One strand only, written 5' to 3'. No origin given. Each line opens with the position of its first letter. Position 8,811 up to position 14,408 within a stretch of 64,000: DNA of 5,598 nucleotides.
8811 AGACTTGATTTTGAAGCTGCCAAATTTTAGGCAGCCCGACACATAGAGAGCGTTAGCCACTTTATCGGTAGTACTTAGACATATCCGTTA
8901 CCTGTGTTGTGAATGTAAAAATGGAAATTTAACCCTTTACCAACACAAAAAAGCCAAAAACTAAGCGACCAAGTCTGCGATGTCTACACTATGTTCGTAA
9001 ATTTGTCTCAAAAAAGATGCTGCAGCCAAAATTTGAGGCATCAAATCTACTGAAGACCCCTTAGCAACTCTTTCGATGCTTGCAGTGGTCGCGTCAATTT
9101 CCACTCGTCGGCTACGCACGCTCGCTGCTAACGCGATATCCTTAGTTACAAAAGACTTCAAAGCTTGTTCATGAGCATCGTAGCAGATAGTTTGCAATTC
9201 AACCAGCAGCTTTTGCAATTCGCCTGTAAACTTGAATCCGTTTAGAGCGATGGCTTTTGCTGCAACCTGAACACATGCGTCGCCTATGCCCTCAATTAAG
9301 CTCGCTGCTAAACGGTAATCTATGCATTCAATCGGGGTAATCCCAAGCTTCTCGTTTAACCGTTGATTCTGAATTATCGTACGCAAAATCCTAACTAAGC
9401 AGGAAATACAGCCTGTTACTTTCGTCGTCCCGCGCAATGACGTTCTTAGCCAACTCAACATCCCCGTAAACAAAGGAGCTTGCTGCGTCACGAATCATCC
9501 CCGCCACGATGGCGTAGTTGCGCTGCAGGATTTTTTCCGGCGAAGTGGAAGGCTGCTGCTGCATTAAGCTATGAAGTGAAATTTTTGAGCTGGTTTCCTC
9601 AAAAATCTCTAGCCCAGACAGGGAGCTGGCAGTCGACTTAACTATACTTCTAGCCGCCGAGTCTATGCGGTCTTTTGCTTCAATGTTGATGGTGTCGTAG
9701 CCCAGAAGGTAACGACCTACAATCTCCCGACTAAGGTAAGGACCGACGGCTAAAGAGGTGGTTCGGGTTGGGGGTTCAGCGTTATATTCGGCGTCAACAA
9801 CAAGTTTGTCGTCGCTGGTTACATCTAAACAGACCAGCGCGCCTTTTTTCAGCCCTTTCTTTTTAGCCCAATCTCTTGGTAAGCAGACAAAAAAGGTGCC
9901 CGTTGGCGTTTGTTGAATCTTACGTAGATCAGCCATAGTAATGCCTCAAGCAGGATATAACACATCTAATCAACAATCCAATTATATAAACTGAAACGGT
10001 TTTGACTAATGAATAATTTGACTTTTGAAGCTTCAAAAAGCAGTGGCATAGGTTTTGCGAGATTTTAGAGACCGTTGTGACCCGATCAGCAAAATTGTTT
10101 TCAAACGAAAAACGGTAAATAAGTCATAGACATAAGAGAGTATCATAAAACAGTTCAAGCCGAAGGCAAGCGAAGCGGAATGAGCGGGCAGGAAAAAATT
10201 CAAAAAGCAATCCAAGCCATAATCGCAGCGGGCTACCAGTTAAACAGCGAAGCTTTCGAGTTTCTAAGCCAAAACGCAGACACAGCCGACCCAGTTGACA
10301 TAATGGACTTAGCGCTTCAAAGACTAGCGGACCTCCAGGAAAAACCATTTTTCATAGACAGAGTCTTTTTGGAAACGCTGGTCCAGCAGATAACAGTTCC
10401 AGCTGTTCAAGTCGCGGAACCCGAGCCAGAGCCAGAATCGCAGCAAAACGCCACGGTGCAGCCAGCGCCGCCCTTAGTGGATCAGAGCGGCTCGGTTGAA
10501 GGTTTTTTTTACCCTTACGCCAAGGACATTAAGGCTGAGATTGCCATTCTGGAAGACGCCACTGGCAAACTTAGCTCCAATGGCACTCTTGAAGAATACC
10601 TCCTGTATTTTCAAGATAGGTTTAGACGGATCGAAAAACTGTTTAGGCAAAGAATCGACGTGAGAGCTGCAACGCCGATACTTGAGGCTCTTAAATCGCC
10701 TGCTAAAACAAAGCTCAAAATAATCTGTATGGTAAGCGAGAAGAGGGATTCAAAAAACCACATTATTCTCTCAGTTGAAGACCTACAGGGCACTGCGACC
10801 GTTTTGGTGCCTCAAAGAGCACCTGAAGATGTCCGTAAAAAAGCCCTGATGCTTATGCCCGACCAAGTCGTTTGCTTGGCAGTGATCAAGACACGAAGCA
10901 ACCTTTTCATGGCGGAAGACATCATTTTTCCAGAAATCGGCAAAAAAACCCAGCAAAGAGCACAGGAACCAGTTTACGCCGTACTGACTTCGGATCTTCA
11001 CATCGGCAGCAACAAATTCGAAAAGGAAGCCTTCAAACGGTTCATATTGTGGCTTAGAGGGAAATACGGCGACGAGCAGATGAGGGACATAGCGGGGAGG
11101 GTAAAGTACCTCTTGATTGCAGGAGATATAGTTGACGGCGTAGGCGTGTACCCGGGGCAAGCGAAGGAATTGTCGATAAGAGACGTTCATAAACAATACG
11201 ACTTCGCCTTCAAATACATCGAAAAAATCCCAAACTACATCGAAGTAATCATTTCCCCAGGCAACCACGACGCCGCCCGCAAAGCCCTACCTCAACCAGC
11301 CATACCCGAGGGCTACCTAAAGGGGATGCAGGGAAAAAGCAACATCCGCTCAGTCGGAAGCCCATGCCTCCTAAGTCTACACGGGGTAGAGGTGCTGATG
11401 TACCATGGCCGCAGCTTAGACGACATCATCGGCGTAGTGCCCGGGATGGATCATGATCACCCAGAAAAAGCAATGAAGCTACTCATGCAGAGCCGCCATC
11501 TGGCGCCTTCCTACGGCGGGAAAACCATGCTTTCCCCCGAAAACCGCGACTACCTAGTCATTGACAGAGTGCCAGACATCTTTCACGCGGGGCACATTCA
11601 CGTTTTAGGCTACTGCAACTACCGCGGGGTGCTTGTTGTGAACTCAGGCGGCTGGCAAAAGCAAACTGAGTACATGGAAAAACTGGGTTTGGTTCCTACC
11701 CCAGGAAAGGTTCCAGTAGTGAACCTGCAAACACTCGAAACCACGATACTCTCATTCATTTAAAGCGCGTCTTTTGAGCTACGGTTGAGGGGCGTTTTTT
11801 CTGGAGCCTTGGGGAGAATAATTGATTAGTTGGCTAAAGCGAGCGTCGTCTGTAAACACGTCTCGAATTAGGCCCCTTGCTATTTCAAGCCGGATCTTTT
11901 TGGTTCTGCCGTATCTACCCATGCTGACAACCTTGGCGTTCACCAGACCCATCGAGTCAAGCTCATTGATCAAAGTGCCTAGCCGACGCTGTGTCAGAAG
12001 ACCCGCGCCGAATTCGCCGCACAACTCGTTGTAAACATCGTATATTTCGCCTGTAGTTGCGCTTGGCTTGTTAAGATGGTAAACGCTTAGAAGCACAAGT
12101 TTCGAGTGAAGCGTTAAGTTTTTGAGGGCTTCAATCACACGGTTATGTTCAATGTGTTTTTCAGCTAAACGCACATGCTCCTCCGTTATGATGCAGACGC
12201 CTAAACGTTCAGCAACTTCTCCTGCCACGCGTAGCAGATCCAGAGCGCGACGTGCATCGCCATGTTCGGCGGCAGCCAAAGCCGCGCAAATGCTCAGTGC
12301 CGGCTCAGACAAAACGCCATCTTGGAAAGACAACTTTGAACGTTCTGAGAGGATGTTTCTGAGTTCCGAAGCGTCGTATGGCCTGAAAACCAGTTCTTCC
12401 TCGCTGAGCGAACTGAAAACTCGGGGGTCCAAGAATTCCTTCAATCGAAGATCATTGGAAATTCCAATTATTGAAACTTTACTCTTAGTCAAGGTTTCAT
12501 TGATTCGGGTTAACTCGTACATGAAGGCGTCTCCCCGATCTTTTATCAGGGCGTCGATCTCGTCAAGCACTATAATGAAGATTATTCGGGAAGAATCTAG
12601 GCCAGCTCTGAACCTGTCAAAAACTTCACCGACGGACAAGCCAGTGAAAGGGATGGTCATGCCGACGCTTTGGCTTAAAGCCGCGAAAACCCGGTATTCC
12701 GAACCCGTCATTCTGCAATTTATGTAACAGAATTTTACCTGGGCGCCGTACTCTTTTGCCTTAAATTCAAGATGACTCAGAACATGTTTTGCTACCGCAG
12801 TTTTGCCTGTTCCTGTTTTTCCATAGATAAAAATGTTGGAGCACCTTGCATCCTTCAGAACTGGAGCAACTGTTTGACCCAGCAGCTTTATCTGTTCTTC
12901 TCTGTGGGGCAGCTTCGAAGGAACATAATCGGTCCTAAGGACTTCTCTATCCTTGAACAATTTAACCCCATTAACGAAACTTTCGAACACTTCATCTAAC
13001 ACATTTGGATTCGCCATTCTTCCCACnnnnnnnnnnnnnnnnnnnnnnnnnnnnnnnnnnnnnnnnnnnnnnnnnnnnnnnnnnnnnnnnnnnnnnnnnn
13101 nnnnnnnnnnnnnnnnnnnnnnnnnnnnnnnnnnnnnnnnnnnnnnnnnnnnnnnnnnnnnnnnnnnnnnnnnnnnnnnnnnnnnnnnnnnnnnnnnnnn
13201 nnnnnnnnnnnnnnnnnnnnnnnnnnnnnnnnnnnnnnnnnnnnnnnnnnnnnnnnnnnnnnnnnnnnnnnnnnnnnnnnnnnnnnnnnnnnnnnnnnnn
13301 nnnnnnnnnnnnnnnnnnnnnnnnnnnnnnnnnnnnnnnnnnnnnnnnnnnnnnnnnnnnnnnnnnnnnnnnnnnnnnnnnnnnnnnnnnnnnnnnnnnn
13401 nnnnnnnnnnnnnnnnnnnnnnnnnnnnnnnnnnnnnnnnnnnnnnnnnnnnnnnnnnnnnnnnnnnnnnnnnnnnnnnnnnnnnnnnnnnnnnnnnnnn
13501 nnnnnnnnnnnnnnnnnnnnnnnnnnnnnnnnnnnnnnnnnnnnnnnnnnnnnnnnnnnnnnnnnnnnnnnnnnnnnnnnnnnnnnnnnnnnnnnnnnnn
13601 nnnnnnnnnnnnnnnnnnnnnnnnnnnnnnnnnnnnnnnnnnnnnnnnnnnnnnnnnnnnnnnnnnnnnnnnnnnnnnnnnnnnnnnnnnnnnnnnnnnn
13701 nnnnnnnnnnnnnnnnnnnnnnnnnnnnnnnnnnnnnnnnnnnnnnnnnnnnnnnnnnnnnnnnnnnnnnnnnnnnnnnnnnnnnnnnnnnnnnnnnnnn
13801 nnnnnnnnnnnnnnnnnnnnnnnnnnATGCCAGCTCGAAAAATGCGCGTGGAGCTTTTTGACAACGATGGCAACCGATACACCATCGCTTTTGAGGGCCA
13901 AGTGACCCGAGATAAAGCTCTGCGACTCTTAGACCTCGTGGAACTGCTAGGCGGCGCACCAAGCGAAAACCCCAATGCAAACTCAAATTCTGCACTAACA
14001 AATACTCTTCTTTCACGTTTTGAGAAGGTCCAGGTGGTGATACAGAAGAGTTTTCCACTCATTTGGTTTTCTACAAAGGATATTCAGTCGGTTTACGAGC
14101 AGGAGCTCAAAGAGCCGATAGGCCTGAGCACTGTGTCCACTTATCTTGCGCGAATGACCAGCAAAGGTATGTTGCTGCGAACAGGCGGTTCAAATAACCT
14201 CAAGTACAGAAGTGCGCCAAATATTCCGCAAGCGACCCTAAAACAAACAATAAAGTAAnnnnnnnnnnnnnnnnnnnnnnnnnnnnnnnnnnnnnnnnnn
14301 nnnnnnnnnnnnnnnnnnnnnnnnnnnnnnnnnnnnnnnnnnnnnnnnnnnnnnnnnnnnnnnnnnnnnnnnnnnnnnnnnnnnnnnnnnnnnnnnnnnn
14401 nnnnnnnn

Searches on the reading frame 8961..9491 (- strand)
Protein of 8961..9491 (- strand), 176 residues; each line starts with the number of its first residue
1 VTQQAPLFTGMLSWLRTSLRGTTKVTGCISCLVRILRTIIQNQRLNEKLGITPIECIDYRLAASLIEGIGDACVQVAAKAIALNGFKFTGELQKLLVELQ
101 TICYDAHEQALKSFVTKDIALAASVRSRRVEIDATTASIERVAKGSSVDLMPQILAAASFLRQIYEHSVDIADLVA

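Call 85: search_protein_families(library=pfam, proteins=[window:8961-9491:-], max_evalue=0.001)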
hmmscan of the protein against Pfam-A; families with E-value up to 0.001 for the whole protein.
window:8961-9491:- (176 aa): 1 family
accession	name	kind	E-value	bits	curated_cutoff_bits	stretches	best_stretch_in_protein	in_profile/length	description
PF01895.24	PhoU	-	1.2e-08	35.6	23.5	1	97-175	2-89/89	PhoU domain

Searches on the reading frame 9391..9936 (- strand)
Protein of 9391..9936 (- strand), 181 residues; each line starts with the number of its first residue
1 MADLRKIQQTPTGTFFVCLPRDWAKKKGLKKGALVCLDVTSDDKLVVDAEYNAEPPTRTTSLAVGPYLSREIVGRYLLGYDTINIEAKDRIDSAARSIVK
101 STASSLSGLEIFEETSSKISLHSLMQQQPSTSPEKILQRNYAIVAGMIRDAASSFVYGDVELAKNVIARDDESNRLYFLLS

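Call 4: search_protein_families(library=pfam, proteins=[window:9391-9936:-], max_evalue=0.1)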
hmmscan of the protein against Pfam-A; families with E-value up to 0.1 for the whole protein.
window:9391-9936:- (181 aa): 1 family
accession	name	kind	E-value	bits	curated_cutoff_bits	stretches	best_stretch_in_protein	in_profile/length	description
PF01895.24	PhoU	-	6.4e-07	30.1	23.5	1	142-180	6-44/89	PhoU domain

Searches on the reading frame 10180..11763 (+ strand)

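Call 4: search_protein_families(library=pfam, proteins=[window:10180-11763:+], max_evalue=0.1)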
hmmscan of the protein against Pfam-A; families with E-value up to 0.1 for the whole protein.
window:10180-11763:+ (527 aa): 3 families
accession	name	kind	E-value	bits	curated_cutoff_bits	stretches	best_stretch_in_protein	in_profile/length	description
PF04042.21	DNA_pol_E_B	-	1.8e-15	57.4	29.1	1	268-471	2-202/210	DNA polymerase alpha/epsilon subunit B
PF00149.33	Metallophos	-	5.1e-11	43.8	21.5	1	269-475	5-190/191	Calcineurin-like phosphoesterase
PF12850.12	Metallophos_2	-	2.3e-06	28.2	27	1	344-495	49-138/154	Calcineurin-like phosphoesterase superfamily domain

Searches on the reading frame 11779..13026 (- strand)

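Call 4: search_protein_families(library=pfam, proteins=[window:11779-13026:-], max_evalue=0.1)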
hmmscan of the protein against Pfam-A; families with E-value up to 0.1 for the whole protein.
window:11779-13026:- (415 aa): 27 families (the best 25 are shown)
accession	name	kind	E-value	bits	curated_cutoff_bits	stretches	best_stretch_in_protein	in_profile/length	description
PF09079.17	Cdc6_C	-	4.4e-24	84.7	25.1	1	299-385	1-91/96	CDC6, C terminal winged helix domain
PF22703.2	Cdc6_lid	-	1.7e-23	82.7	27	1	223-289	1-67/68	Cdc6 AAA+ ATPase-type lid domain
PF00004.35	AAA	-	1.5e-10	42.1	21.2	1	66-193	2-111/131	ATPase family associated with various cellular activities (AAA)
PF13401.12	AAA_22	-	2.4e-10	41.3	27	1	61-180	4-114/130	AAA domain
PF13191.12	AAA_16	-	4.3e-08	34.3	32.6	1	38-89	1-51/167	AAA ATPase domain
PF22606.2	Cdc6-ORC-like_ATPase_lid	-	5.4e-08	33.1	27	1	217-273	1-57/60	Cdc6/ORC-like, ATPase lid domain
PF05621.17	TniB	-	2.3e-06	27.6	22.4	1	56-184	29-158/189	Bacterial TniB protein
PF01637.24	ATPase_2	-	2.6e-06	27.8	33.2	1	60-186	18-149/225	ATPase domain predominantly from Archaea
PF24883.2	NPHP3_N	-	0.0008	20.1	24.8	1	62-104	22-60/164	Nephrocystin 3, N-terminal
PF00270.35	DEAD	-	0.0021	18.3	26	0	63-81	15-33/167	DEAD/DEAH box helicase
PF02367.23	TsaE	-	0.0035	17.7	26.6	1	42-89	3-48/128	Threonylcarbamoyl adenosine biosynthesis protein TsaE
PF00158.32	Sigma54_activat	-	0.0043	17.2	20.2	1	60-105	22-59/168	Sigma-54 interaction domain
PF05673.19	DUF815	-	0.0049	16.5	23.8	1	38-86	29-77/249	Protein of unknown function (DUF815)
PF09848.15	SLFN-g3_helicase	-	0.0059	16.4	24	1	65-108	4-45/354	Schlafen group 3, DNA/RNA helicase domain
PF07728.20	AAA_5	-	0.0095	16.4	22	1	64-104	1-33/139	AAA domain (dynein-related subfamily)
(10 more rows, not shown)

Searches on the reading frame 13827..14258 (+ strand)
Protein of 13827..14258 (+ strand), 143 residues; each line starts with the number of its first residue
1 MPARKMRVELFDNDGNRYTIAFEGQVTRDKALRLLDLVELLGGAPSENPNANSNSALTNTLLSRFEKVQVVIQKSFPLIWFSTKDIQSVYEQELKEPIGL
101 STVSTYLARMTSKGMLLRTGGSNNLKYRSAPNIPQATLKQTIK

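Call 4: search_protein_families(library=pfam, proteins=[window:13827-14258:+], max_evalue=0.1)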
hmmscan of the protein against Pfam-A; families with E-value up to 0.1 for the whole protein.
window:13827-14258:+ (143 aa): 1 family
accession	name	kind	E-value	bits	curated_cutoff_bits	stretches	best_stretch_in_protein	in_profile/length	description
PF03965.22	Penicillinase_R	-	0.0077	17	22.6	1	88-130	22-65/115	Penicillinase repressor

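Call 22: find_homologous_proteins(query=window:13827-14258:+, max_evalue=0.001)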
Query window:13827-14258:+ (143 aa): 2984 proteins with E <= 0.001 among 3019 candidates; the best 120 are listed.
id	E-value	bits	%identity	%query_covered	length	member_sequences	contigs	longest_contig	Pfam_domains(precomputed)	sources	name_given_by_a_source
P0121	4.4e-86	303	100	100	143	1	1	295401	-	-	-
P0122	1.2e-84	299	98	100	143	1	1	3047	-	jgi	jgi:hypothetical protein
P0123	2.2e-84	298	98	100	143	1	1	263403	-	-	-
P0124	1.9e-79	282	92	100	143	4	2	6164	-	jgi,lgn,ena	jgi:hypothetical protein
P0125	5.1e-79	280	90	100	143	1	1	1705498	-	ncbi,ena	-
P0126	3.3e-78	278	90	100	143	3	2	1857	-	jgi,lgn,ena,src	jgi:hypothetical protein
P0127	8.8e-78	276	88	100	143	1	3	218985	-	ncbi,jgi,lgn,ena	ncbi:MAG: hypothetical protein ABSE15_02175 [Candidatus Bathyarchaeia archaeon]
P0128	1.8e-77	275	89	100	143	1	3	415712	-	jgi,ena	jgi:hypothetical protein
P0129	3.1e-77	275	88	100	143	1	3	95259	-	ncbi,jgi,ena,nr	ncbi:MAG TPA: hypothetical protein VLV84_05250 [Candidatus Acidoferrales bacterium]|nr:hypothetical 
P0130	6.1e-77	274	87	100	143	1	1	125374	-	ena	-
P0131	9.2e-77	273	90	100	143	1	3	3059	-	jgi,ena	-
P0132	1.3e-76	273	89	100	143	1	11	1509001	-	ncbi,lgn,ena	ncbi:MAG: hypothetical protein ACLQO7_12370 [Candidatus Bathyarchaeia archaeon]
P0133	1.6e-76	272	87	100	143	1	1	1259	-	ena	-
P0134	2.2e-76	272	89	100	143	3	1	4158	-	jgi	jgi:hypothetical protein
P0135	3.1e-76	271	87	100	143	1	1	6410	-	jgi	-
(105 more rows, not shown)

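Call 44: search_protein_families(library=ncbifam, proteins=[window:13827-14258:+], max_evalue=0.05)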
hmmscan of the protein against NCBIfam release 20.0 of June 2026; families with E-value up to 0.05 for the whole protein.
window:13827-14258:+ (143 aa): 0 families
